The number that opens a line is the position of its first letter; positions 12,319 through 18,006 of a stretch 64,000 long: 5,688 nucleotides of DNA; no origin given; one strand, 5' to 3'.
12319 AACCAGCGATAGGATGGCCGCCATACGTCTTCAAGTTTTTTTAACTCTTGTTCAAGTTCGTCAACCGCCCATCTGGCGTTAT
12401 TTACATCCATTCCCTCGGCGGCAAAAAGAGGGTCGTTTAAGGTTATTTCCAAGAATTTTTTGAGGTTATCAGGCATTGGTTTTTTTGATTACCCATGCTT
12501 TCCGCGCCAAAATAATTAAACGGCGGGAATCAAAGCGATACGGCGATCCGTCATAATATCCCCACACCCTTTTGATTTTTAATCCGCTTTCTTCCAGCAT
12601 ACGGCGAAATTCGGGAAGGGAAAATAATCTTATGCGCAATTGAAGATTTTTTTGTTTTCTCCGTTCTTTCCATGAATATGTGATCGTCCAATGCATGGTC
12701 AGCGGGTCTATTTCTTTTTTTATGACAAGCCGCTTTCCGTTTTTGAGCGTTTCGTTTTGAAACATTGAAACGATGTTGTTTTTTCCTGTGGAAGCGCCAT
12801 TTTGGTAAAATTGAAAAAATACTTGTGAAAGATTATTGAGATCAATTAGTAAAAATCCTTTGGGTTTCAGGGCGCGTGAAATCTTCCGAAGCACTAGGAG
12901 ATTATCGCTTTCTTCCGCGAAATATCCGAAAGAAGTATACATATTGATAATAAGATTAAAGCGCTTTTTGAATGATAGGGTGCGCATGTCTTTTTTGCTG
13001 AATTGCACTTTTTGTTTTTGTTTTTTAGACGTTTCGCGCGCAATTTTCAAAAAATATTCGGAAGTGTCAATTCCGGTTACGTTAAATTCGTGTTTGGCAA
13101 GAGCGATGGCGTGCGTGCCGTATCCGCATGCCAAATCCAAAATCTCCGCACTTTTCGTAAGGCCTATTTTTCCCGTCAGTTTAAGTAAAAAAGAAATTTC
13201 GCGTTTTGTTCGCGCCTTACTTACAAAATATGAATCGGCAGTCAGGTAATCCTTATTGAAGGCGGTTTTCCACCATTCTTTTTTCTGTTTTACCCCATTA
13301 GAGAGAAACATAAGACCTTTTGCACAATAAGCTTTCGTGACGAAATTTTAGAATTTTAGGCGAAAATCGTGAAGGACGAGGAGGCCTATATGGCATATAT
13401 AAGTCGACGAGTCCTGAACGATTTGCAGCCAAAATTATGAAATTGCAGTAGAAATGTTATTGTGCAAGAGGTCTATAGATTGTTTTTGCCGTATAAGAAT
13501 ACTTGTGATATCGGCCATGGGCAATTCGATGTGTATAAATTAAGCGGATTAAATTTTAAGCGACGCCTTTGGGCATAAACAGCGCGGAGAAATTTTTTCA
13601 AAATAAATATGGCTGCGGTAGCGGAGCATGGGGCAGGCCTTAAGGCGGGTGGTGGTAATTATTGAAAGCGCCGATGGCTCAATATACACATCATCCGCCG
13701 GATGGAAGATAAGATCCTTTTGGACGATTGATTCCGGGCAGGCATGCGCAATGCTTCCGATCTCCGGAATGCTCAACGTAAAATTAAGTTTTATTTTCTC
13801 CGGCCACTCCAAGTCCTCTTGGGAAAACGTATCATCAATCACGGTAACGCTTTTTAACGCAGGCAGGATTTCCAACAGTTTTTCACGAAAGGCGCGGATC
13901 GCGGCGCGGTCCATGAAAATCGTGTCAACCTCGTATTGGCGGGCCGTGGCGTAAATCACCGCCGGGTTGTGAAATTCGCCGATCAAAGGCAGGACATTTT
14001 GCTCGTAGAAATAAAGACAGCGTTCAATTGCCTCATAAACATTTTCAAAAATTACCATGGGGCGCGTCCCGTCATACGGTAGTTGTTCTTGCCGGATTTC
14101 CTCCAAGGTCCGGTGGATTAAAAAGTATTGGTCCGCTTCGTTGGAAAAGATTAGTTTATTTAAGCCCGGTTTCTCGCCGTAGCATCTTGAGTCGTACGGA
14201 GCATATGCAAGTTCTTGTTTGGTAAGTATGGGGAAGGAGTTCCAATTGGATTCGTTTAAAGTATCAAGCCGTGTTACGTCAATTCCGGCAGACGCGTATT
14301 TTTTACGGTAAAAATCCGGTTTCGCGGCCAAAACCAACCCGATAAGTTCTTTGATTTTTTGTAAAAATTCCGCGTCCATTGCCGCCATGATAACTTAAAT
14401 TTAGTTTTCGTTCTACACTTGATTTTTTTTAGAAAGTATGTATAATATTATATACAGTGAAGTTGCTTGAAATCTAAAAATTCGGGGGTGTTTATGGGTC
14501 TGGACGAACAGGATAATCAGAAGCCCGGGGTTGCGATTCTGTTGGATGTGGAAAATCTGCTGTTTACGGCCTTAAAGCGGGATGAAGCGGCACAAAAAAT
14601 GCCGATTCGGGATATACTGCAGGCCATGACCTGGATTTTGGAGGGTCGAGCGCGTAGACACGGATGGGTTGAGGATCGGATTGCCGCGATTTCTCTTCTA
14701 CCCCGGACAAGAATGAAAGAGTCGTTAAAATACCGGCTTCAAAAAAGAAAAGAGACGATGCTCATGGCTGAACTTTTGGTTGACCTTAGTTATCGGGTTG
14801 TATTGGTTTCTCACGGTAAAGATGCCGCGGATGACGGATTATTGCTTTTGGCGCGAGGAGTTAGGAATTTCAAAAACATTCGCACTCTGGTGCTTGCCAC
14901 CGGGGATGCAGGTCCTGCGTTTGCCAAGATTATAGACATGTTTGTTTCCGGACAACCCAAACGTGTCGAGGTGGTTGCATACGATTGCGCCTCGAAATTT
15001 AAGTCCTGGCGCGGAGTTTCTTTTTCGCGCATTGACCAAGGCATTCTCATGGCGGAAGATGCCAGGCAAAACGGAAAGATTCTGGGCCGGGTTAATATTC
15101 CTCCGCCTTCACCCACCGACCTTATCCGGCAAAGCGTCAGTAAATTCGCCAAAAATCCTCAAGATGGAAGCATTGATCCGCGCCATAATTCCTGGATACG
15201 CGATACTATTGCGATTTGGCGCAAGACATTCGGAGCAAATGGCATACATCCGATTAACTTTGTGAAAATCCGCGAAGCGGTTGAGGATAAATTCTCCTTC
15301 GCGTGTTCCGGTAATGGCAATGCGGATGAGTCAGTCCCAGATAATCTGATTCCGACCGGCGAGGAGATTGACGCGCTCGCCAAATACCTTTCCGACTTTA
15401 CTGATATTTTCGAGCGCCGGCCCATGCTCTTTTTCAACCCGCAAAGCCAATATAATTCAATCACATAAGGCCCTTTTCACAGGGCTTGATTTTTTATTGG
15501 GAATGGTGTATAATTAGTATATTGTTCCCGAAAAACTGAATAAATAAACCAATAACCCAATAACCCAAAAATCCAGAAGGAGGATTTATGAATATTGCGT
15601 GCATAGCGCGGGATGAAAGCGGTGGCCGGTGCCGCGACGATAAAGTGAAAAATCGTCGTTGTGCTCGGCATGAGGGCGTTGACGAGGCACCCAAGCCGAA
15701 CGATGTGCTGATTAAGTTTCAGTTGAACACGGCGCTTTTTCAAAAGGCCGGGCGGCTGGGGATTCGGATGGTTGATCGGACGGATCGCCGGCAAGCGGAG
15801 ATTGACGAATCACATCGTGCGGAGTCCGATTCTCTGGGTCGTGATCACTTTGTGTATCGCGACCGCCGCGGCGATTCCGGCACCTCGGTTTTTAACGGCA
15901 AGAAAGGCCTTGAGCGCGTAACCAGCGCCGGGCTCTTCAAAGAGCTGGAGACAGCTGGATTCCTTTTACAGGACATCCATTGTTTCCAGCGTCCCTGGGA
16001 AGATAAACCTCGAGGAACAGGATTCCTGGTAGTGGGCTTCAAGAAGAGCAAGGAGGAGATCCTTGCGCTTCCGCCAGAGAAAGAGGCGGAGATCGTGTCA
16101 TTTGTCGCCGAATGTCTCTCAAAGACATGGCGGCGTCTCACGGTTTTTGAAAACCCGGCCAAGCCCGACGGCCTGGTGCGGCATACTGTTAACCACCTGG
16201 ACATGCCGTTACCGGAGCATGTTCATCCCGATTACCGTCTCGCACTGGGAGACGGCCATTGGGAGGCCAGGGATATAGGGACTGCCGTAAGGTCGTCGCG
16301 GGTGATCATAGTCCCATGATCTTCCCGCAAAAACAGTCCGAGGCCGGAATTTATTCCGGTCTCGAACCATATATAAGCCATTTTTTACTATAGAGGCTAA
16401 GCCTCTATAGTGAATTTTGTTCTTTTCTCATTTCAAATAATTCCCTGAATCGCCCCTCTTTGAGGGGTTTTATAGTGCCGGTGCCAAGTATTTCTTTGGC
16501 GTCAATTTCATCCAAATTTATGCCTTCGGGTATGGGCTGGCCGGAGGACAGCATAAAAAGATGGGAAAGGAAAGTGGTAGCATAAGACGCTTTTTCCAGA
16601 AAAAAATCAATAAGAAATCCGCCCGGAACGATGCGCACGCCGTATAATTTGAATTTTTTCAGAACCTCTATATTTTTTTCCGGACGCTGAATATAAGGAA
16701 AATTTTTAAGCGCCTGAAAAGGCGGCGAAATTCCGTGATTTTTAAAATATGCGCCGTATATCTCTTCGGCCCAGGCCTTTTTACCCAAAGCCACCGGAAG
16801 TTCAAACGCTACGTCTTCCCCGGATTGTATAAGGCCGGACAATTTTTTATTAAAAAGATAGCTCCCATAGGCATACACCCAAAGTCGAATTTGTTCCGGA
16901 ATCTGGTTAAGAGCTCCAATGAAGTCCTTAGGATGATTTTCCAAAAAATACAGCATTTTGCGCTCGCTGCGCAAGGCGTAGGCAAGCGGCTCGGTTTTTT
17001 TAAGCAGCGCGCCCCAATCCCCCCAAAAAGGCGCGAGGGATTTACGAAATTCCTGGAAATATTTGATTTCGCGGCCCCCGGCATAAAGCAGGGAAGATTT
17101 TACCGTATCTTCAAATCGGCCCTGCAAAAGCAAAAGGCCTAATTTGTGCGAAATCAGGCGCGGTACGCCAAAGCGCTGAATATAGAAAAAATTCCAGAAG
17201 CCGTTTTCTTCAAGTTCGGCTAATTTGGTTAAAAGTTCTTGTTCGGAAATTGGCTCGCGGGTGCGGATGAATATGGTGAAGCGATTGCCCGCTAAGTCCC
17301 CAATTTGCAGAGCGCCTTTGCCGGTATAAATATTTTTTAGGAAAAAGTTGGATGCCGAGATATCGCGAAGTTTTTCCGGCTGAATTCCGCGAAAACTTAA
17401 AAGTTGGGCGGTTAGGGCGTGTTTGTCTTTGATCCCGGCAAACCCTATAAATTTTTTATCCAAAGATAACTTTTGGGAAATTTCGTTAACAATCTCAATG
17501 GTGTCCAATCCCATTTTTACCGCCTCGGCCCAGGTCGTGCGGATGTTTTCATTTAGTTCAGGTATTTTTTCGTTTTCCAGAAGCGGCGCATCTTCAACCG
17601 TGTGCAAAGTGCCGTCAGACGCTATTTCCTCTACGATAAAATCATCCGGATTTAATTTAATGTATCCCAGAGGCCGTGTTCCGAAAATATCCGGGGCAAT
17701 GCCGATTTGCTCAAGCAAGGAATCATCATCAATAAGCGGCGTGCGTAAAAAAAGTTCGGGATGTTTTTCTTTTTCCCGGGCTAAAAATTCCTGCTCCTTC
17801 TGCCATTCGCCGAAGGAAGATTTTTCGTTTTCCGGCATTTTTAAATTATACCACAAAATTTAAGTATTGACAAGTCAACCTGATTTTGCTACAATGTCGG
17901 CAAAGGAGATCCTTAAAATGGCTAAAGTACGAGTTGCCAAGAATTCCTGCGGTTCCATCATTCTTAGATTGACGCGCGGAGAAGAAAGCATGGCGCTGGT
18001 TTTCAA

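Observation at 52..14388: AT-rich cell-envelope polymer locus with three PaaK/CapK-like adenylate-forming paralogs, a ThDP enzyme and a TagF-GT2 fusion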

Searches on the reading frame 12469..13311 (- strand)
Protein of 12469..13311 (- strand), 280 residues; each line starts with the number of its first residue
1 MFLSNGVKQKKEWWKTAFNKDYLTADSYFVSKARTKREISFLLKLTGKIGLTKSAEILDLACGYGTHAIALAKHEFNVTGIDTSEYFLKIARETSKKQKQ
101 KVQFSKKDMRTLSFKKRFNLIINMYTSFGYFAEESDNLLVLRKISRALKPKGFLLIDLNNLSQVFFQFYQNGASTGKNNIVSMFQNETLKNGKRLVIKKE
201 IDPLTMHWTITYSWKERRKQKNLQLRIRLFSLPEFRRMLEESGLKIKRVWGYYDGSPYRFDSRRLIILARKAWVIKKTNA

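Call 4: search_protein_families(library=pfam, proteins=[window:12469-13311:-], max_evalue=0.01)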
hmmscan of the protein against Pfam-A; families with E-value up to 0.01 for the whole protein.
window:12469-13311:- (280 aa): 11 families
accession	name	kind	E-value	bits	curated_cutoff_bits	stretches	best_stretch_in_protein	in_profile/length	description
PF13649.12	Methyltransf_25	-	3.1e-19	69.9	27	1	57-152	1-97/97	Methyltransferase domain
PF13847.12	Methyltransf_31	-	5.3e-17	62.3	27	1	52-173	2-127/145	Methyltransferase domain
PF08241.18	Methyltransf_11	-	4.2e-14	53.4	21.2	1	58-156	1-95/95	Methyltransferase domain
PF13489.12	Methyltransf_23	-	4.2e-11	43.3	27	1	45-246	16-161/164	Methyltransferase domain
PF08242.18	Methyltransf_12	-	4.1e-10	40.7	30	1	58-154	1-98/98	Methyltransferase domain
PF01209.24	Ubie_methyltran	-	1.6e-09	37.9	20.1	1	51-156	45-151/233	ubiE/COQ5 methyltransferase family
PF05175.20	MTS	-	1.9e-08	34.6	23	1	53-123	31-104/170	Methyltransferase small domain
PF03848.20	TehB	-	5e-07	29.8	20.4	1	27-153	7-129/193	Tellurite resistance protein TehB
PF02353.26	CMAS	-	9.1e-05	22.3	27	1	45-156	54-164/273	Mycolic acid cyclopropane synthetase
PF01739.24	CheR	-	0.00041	20.3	27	1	92-156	110-173/195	CheR methyltransferase, SAM binding domain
PF00398.26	RrnaAD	-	0.00087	18.9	24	1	48-123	25-96/263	Ribosomal RNA adenine dimethylase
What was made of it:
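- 12469..13311 (-): Class I SAM-dependent methyltransferase; overlaps X434 by 8 nt. Methyltransf_25 3e-19 (call 4).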

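Call 5: search_protein_families(library=ncbifam, proteins=[window:12469-13311:-], max_evalue=0.01)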
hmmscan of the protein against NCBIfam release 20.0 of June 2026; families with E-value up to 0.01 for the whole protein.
window:12469-13311:- (280 aa): 51 families (the best 25 are shown)
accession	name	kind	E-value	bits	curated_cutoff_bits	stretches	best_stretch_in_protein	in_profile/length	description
NF041820.1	daptide_MTase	equivalog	1.2e-16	60.9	175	1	28-248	15-226/243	daptide-type RiPP biosynthesis methyltransferase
NF043040.1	corrin_prot_MT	hypoth_equivalog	9.2e-15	54.7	180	1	53-156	41-147/216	corrinoid protein-associated methyltransferase CpaM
TIGR01934.1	MenG_MenH_UbiE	subfamily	1.1e-14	54.2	158.35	1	47-156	33-141/223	ubiquinone/menaquinone biosynthesis methyltransferase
NF051855.1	GlySarMtaseBact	equivalog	5.9e-13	49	350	1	30-168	33-170/259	glycine/sarcosine N-methyltransferase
NF001244.0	PRK00216.1-5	equivalog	5.9e-13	48.7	216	1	49-163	44-161/236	bifunctional demethylmenaquinone methyltransferase/2-methoxy-6-polyprenyl-1,4-benzoquinol methylase UbiE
TIGR01983.1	UbiG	equivalog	6e-12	45.4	102.95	1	52-157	48-152/228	bifunctional 2-polyprenyl-6-hydroxyphenol methylase/3-demethylubiquinol 3-O-methyltransferase UbiG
TIGR02021.1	BchM-ChlM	equivalog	1.7e-11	43.9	158.9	1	35-138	38-139/218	magnesium protoporphyrin IX methyltransferase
NF008992.0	PRK12335.1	equivalog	1.4e-10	40.8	303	1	22-153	94-220/289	SAM-dependent methyltransferase TehB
NF045667.1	MTase_DVU1556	equivalog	5.9e-10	38.9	155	1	49-213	18-130/213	DVU_1556 family methyltransferase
NF001243.0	PRK00216.1-4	equivalog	6.3e-09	35.5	235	1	48-155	42-150/237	demethylmenaquinone methyltransferase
NF008405.0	PRK11207.1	equivalog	8e-09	35.2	218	1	26-156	6-132/198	tellurite resistance methyltransferase TehB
TIGR02072.1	BioC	equivalog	2.7e-08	33.9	184.95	1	42-156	23-132/244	malonyl-ACP O-methyltransferase BioC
NF040703.1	cyclopro_CfaB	exception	6.2e-08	31.8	650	1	36-130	142-241/393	C17 cyclopropane fatty acid synthase CfaB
TIGR02752.1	MenG_heptapren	equivalog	6.7e-08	32.3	419.85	1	36-155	28-148/231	demethylmenaquinone methyltransferase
TIGR00740.1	TIGR00740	equivalog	9.7e-08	32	193.3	1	52-157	52-160/239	carboxy-S-adenosyl-L-methionine synthase CmoA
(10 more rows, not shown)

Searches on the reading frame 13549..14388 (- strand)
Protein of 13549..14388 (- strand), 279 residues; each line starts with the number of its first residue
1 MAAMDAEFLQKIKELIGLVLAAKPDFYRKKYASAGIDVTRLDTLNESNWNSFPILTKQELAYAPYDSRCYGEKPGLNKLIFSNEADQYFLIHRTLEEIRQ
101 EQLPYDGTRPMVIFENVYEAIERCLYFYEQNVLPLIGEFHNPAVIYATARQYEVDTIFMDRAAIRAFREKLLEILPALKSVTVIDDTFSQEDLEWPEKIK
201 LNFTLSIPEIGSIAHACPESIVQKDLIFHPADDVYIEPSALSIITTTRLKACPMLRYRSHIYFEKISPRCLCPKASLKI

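Call 4: search_protein_families(library=pfam, proteins=[window:13549-14388:-], max_evalue=0.01)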
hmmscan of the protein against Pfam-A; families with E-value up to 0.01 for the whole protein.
window:13549-14388:- (279 aa): 0 families

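Call 5: search_protein_families(library=ncbifam, proteins=[window:13549-14388:-], max_evalue=0.01)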
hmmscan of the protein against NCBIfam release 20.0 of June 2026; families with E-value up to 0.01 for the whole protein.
window:13549-14388:- (279 aa): 1 family
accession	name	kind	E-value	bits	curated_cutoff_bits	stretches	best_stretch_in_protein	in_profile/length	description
NF053551.1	FlxY_rubin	equivalog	0.0003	19.6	520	0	10-69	15-71/424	flexirubin biosynthesis putative acyl-CoA ligase FlxY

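Call 32: search_solved_structures(query=window:13549-14388:-, max_evalue=10, show_alignments=1)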
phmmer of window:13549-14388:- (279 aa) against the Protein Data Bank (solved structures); distinct sequences matched with E-value up to 10: 3.
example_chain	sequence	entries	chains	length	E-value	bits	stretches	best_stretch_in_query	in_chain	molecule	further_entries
7w5z_K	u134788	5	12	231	0.11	15.2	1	28-56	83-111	Cytochrome c oxidase subunit TT11 | 39S ribosomal protein L9, mitochondrial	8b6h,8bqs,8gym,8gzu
2mj7_A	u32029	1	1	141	1.5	11.5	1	117-169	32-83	AP-4 complex subunit beta-1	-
6wil_A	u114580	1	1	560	1.7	11.2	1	92-140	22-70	Hemolysin activator protein CdiB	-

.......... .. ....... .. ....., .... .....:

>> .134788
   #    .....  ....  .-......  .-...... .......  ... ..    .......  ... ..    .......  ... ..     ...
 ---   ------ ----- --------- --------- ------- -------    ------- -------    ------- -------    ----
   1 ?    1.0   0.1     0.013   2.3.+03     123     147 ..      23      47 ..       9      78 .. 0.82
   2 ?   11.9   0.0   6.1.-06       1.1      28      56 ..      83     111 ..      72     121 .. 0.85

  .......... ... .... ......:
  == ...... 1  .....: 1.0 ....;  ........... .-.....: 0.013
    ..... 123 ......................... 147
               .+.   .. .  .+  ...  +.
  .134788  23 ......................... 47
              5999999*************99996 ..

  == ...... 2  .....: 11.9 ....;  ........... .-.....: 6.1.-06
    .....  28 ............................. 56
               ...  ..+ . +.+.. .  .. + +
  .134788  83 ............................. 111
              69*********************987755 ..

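Call 49: find_homologous_proteins(query=window:13549-14388:-)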
Query window:13549-14388:- (279 aa): 11 proteins with E <= 0.001 among 1074 candidates.
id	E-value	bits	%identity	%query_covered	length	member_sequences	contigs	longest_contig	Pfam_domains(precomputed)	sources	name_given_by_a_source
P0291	1.4e-182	623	100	99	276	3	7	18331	-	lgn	-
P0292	7.5e-152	522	84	99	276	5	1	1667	-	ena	-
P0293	1.2e-139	482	77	98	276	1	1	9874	-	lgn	-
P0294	3.3e-124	432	70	98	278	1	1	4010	-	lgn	-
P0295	5.1e-102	359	58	99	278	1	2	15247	-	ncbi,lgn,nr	ncbi:MAG: hypothetical protein HY456_00520 [Parcubacteria group bacterium]|nr:hypothetical protein [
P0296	9.1e-98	345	57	99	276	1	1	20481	-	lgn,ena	-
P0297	1.8e-94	334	54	97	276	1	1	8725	-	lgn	-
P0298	2.1e-88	314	53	98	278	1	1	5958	-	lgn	-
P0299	5.6e-87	310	52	99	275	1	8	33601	-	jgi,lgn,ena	-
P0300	1.5e-86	308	50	99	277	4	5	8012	-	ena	-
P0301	3.1e-86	307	50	96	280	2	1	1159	-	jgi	jgi:hypothetical protein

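Call 60: predict_structure(alignment_id=A2)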
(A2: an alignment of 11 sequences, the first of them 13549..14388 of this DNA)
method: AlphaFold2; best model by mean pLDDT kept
length: 279 residues; sequences in the alignment: 11
mean_pLDDT: 77.8   pTM: 0.65
mean pLDDT of the five models: 77.8, 67.0, 66.0, 64.8, 45.9
residues with pLDDT >= 90: 72; 70-90: 134; 50-70: 53; < 50: 20
segments of 3 or more residues with pLDDT < 50: 69-77, 251-258
pLDDT, mean of each block of 10 residues (from residue 1): 69 78 69 80 80 63 51 43 65 75 86 88 87 86 92 94 95 93 91 93 85 88 89 73 61 47 77 79
secondary structure, 60 per line:
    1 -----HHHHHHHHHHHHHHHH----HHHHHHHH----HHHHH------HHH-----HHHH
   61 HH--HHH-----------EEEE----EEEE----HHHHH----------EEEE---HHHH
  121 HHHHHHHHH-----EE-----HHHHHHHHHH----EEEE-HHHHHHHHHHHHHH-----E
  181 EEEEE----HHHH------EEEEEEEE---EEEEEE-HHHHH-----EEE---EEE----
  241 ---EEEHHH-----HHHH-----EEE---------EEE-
elements in order: H6-21 H26-33 H38-42 H57-62 E79-82 E87-90 H95-99 E110-113 H117-129 H142-151 E156-159 H161-174 E180-185 H190-193 E200-207 E211-216 H218-222 E228-230 E234-236 E244-246 H255-258 E264-266 E276-278

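Call 63: fold_search(model_id=the predicted structure, library=pdb)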
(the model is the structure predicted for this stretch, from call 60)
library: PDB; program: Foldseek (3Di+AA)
matches with E <= 10: 1370; with E <= 0.001: 40
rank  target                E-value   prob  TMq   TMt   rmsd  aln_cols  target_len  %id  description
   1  4rvn_B                1.8e-06  1.00  0.52  0.37  10.3       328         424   14  Crystal structure of a Putative Acyl-CoA ligase (BT_0428) from Bacteroides thetaiotaomicron VPI-5482 at 2.20 A resolut (released 2015-01-21)
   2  4r1m_C                4.7e-06  1.00  0.52  0.36  10.3       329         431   14  Crystal structure of a Putative Acyl-CoA ligase (BT_0428) from Bacteroides thetaiotaomicron VPI-5482 at 2.48 A resolut (released 2014-08-27)
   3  4r1l_B                5.6e-06  1.00  0.54  0.38  10.1       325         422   14  Crystal structure of a Putative Acyl-CoA ligase (BT_0428) from Bacteroides thetaiotaomicron VPI-5482 at 2.42 A resolut (released 2014-08-27)
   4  2y27_B                8.6e-06  1.00  0.53  0.37   9.9       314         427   13  crystal structure of PaaK1 in complex with ATP from Burkholderia cenocepacia (released 2011-05-04)
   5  4r1m_B                9.7e-06  1.00  0.58  0.41   9.0       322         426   14  Crystal structure of a Putative Acyl-CoA ligase (BT_0428) from Bacteroides thetaiotaomicron VPI-5482 at 2.48 A resolut (released 2014-08-27)
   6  4r1l_A                1.8e-05  1.00  0.58  0.40   9.2       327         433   14  Crystal structure of a Putative Acyl-CoA ligase (BT_0428) from Bacteroides thetaiotaomicron VPI-5482 at 2.42 A resolut (released 2014-08-27)
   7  4r1m_A                3.1e-05  1.00  0.55  0.38   9.2       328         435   13  Crystal structure of a Putative Acyl-CoA ligase (BT_0428) from Bacteroides thetaiotaomicron VPI-5482 at 2.48 A resolut (released 2014-08-27)
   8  2y27_A                3.5e-05  1.00  0.51  0.36   8.9       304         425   14  crystal structure of PaaK1 in complex with ATP from Burkholderia cenocepacia (released 2011-05-04)
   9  2y4n_B                3.5e-05  1.00  0.50  0.35   8.5       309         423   16  PaaK1 in complex with phenylacetyl adenylate (released 2011-03-01)
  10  2y4n_A                6.9e-05  1.00  0.51  0.36   9.6       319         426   14  PaaK1 in complex with phenylacetyl adenylate (released 2011-03-01)
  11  3ipl_A                7.8e-05  1.00  0.42  0.28   6.6       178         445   12  CRYSTAL STRUCTURE OF o-succinylbenzoic acid-CoA ligase FROM Staphylococcus aureus subsp. aureus Mu50 (released 2009-08-25)
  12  5x8f_C                1.4e-04  1.00  0.42  0.26   6.7       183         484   10  Ternary complex structure of a double mutant I454RA456K of o-Succinylbenzoate CoA Synthetase (MenE) from Bacillus Subt (released 2017-06-07)
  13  2y4o_B                1.6e-04  1.00  0.47  0.33   9.6       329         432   15  Crystal Structure of PaaK2 in complex with phenylacetyl adenylate (released 2011-03-09)
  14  5buq_B                1.8e-04  1.00  0.42  0.26   5.9       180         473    9  Unliganded Form of O-succinylbenzoate Coenzyme A Synthetase (MenE) from Bacillus Subtilis, Solved at 1.98 Angstroms (released 2015-08-26)
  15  2y4o_A                2.8e-04  1.00  0.50  0.35   9.0       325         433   16  Crystal Structure of PaaK2 in complex with phenylacetyl adenylate (released 2011-03-09)
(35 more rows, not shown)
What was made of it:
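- Checked: Its AF2 model hits the PaaK large domain (Foldseek E 2e-6, prob 1.0, call 63).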

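Call 95: search_protein_families(library=padloc, proteins=[window:13549-14388:-], max_evalue=0.01)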
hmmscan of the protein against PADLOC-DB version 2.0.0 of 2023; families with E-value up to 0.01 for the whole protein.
window:13549-14388:- (279 aa): 0 families

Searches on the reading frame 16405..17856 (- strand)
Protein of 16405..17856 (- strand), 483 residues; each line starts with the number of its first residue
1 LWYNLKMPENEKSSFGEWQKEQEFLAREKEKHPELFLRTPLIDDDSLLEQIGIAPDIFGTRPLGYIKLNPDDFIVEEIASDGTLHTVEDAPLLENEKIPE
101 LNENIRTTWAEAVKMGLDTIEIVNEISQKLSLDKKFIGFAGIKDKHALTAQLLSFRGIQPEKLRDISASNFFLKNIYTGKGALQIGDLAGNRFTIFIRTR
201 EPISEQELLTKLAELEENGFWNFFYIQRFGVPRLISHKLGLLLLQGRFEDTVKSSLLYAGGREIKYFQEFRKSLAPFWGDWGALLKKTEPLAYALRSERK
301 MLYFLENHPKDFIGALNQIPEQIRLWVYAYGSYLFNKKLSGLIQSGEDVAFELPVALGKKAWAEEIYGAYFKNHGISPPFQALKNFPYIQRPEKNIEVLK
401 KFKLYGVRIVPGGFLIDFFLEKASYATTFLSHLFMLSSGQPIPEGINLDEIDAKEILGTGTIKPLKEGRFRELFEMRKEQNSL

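Call 69: search_protein_families(library=pfam, proteins=[window:16405-17856:-], max_evalue=0.01)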
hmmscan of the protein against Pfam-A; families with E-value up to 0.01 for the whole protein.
window:16405-17856:- (483 aa): 1 family
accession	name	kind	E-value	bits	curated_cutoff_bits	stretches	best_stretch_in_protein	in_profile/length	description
PF01142.23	TruD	-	2.6e-60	204.8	27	1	64-348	16-286/412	tRNA pseudouridine synthase D (TruD)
